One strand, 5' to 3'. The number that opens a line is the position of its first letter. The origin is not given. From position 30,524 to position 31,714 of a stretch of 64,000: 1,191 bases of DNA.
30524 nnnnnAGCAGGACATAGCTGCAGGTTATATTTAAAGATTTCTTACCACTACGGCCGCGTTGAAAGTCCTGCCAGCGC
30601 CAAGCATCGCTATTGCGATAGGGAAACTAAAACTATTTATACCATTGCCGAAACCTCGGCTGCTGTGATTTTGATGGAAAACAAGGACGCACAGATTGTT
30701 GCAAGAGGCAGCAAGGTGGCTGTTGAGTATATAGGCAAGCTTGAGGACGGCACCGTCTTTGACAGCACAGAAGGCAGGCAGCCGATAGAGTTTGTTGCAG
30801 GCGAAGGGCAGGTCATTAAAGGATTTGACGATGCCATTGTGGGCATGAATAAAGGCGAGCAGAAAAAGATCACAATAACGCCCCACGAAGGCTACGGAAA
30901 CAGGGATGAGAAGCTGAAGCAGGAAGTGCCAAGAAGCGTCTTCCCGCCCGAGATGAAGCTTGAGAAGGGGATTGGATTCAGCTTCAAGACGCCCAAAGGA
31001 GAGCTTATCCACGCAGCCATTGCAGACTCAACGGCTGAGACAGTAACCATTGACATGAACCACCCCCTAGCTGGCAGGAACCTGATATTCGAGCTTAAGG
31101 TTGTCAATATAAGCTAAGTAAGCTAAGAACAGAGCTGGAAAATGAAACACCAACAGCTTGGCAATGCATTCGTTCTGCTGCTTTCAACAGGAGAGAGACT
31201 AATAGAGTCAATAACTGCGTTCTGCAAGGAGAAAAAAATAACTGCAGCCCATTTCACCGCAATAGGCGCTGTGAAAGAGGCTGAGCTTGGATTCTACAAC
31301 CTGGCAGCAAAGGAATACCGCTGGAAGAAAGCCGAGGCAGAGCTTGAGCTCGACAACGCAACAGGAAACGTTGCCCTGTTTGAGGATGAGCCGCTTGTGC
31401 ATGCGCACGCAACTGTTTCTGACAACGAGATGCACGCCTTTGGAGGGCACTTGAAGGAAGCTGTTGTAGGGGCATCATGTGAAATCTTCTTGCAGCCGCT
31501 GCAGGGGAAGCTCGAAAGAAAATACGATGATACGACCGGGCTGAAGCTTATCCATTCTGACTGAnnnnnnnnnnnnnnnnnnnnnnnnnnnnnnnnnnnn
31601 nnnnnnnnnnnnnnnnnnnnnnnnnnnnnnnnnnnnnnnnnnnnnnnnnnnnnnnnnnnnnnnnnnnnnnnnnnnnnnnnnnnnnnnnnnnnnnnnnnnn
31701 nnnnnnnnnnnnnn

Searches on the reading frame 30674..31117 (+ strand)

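Call 66: search_protein_families(library=pfam, proteins=[window:30674-31117:+], max_evalue=0.00001)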
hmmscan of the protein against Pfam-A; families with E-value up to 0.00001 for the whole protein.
window:30674-31117:+ (147 aa): 1 family
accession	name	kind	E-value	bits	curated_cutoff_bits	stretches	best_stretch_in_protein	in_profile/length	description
PF00254.34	FKBP_C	-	2.5e-24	85.8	21.1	1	9-81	5-78/94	FKBP-type peptidyl-prolyl cis-trans isomerase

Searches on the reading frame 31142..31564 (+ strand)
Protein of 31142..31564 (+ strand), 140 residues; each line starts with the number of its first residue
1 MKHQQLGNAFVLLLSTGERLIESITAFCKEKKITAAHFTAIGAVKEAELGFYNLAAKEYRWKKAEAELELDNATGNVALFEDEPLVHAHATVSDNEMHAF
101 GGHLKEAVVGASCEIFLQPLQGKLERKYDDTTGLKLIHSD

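Call 66: search_protein_families(library=pfam, proteins=[window:31142-31564:+], max_evalue=0.00001)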
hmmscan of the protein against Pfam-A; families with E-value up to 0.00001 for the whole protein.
window:31142-31564:+ (140 aa): 1 family
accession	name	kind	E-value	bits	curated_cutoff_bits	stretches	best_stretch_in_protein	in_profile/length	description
PF03479.20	PCC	-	1.3e-27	96.9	25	1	9-121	2-116/117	Plants and Prokaryotes Conserved (PCC) domain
